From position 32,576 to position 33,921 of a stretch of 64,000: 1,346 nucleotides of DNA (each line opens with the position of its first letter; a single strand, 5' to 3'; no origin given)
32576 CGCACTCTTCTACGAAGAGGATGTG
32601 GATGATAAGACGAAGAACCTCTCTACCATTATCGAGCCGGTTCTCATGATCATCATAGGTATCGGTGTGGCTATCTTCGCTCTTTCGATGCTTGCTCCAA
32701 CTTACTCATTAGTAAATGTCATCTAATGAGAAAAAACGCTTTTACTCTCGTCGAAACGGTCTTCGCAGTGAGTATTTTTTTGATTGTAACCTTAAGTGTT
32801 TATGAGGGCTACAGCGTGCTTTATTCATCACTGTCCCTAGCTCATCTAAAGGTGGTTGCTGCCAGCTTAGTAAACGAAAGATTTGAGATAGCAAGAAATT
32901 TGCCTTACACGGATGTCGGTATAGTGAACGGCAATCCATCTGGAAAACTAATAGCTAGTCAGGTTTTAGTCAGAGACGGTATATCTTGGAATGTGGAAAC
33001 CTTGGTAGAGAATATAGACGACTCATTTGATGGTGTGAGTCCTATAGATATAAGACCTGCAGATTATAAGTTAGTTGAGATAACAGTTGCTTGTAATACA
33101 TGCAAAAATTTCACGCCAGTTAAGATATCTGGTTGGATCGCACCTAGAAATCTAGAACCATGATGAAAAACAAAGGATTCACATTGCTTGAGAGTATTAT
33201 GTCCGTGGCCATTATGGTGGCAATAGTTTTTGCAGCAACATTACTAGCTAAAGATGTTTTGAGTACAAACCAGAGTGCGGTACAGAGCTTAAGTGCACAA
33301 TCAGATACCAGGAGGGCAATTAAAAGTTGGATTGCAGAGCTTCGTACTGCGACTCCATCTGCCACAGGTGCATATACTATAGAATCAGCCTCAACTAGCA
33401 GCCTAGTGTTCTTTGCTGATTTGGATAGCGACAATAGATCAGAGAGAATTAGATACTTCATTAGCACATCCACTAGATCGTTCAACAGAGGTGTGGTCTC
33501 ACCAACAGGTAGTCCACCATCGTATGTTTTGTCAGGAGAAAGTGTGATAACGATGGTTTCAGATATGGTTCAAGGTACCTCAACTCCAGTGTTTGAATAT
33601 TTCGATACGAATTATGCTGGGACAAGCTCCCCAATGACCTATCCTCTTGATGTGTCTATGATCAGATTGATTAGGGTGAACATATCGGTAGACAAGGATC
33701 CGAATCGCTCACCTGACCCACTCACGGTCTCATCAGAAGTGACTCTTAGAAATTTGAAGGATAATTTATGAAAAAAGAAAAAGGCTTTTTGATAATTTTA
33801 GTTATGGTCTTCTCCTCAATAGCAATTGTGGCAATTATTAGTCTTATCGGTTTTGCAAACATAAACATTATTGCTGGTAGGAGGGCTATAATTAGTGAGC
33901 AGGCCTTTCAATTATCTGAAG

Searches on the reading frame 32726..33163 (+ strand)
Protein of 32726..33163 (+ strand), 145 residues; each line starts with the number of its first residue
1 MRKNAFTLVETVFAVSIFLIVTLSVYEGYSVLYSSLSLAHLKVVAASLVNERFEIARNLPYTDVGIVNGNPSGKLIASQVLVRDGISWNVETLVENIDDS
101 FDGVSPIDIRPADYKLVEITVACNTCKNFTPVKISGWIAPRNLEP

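Call 49: search_protein_families(library=pfam, proteins=[window:32726-33163:+], max_evalue=0.001)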
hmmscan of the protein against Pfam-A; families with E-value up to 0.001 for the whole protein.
window:32726-33163:+ (145 aa): 1 family
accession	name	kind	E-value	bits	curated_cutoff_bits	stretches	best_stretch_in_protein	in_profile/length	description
PF07963.17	N_methyl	-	0.00033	20.6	21.2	1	2-26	3-27/27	Prokaryotic N-terminal methylation motif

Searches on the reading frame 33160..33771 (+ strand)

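Call 49: search_protein_families(library=pfam, proteins=[window:33160-33771:+], max_evalue=0.001)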
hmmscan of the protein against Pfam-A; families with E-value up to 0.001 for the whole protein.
window:33160-33771:+ (203 aa): 1 family
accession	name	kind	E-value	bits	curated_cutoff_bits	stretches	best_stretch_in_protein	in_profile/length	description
PF07963.17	N_methyl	-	0.00071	19.5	21.2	0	1-26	1-26/27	Prokaryotic N-terminal methylation motif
